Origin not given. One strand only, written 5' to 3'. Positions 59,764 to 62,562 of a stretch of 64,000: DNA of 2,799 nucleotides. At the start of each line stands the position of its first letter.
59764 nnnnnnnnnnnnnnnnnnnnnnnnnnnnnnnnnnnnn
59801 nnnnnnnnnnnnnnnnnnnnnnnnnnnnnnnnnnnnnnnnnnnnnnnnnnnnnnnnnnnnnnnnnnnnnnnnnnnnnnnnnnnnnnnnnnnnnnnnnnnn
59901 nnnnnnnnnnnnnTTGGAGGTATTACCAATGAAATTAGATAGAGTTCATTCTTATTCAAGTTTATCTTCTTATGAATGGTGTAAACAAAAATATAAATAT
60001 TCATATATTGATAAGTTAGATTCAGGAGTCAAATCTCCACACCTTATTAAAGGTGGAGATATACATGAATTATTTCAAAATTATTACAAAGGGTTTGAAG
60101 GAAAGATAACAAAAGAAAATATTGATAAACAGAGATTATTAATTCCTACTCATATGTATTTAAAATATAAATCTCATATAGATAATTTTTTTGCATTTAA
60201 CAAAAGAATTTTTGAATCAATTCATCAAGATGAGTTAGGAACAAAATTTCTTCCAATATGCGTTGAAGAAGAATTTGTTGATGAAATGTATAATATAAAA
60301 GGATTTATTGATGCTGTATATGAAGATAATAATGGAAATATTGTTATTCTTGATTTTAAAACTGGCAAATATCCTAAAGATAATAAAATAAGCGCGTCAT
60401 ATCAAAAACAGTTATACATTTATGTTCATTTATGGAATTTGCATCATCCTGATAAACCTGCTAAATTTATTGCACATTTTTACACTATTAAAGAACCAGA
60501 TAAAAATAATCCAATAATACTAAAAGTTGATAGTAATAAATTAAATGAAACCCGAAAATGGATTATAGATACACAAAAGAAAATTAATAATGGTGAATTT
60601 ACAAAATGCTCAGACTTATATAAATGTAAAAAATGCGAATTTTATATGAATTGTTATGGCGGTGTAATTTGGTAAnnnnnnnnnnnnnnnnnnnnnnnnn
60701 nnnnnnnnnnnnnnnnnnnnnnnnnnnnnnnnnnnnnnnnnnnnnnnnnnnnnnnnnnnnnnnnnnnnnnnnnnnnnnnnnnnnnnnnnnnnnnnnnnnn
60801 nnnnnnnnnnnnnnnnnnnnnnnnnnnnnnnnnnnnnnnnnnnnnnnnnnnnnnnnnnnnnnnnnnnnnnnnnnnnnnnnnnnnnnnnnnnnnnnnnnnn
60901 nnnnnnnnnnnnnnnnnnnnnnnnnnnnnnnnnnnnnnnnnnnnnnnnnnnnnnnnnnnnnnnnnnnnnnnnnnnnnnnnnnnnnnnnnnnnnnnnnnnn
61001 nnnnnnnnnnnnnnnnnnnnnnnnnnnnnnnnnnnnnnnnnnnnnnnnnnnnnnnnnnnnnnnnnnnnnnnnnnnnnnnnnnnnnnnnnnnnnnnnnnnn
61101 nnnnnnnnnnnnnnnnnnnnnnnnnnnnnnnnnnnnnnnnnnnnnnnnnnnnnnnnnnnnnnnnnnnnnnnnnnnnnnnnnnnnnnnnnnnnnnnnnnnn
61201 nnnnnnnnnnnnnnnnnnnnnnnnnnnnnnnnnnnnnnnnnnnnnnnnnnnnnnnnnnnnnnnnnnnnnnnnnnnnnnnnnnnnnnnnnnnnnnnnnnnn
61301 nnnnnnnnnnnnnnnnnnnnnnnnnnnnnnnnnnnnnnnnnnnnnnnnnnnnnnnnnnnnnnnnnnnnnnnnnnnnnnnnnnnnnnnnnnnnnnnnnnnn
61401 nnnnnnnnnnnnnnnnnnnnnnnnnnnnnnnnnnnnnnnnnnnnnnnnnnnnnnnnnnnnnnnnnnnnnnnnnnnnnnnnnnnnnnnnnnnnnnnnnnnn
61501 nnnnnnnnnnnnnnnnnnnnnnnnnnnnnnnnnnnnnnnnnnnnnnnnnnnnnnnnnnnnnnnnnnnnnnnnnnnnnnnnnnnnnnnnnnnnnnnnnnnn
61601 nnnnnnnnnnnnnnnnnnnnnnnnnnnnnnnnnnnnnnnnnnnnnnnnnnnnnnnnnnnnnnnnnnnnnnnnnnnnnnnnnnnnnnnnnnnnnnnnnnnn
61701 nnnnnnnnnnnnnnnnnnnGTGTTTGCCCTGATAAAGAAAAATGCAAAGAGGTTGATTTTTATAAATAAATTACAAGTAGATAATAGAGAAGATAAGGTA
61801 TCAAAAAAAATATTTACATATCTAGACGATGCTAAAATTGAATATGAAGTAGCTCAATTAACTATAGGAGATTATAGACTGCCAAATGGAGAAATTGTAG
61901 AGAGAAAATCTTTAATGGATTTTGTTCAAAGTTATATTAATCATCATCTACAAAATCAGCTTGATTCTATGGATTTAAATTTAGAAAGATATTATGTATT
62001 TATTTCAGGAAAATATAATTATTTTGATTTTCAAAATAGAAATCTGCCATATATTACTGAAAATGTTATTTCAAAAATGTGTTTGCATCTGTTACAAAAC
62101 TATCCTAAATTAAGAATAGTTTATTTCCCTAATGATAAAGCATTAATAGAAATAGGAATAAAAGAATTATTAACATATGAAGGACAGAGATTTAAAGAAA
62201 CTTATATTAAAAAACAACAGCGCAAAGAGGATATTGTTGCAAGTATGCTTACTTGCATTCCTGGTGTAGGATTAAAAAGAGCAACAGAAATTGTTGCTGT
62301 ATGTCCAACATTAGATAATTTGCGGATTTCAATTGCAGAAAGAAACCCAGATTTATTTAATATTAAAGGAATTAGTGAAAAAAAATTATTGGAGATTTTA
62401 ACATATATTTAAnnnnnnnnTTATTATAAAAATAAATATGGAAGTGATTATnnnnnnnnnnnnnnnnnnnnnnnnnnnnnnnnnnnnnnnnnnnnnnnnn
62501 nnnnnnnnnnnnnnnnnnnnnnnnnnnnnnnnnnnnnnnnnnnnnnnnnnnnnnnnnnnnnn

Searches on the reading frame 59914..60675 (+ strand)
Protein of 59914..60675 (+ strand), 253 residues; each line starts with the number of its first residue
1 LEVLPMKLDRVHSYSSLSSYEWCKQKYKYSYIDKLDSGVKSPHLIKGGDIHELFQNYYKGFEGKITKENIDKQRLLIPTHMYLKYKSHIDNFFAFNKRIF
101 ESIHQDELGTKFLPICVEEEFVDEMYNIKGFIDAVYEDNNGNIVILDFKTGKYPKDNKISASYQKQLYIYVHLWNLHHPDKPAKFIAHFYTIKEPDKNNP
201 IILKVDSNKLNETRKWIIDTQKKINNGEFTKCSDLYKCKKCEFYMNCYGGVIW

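Call 18: search_protein_families(library=pfam, proteins=[window:59914-60675:+], max_evalue=0.01)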
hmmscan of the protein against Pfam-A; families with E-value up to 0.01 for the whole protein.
window:59914-60675:+ (253 aa): 3 families
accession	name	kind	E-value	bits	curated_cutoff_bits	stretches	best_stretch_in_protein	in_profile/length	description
PF12705.13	PDDEXK_1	-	2.1e-22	80.7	22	1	13-247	3-246/247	PD-(D/E)XK nuclease superfamily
PF09810.15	Exo5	-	0.00045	20.3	25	0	98-178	162-206/367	Exonuclease V - a 5' deoxyribonuclease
PF01930.23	Cas_Cas4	-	0.0014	19.2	22.7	1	129-248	53-159/160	Domain of unknown function DUF83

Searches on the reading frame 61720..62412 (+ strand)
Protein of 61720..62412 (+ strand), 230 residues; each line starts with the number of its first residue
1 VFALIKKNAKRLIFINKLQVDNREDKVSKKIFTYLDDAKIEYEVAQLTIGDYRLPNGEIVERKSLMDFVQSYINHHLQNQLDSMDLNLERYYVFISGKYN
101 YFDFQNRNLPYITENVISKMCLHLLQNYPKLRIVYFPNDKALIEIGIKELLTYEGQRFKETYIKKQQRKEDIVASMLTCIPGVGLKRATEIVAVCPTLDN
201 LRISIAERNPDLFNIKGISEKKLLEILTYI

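Call 124: search_protein_families(library=pfam, proteins=[window:61720-62412:+], max_evalue=0.01)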
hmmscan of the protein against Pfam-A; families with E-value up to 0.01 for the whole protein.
window:61720-62412:+ (230 aa): 3 families
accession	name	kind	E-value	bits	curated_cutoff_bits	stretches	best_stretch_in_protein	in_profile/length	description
PF02732.21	ERCC4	-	3.7e-14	53.2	24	1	20-143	1-134/140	ERCC4 domain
PF14520.12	HHH_5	-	0.002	19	27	1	176-226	3-51/57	Helix-hairpin-helix domain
PF14489.11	QueF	-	0.0058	17.3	27.3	0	54-77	11-34/81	QueF-like protein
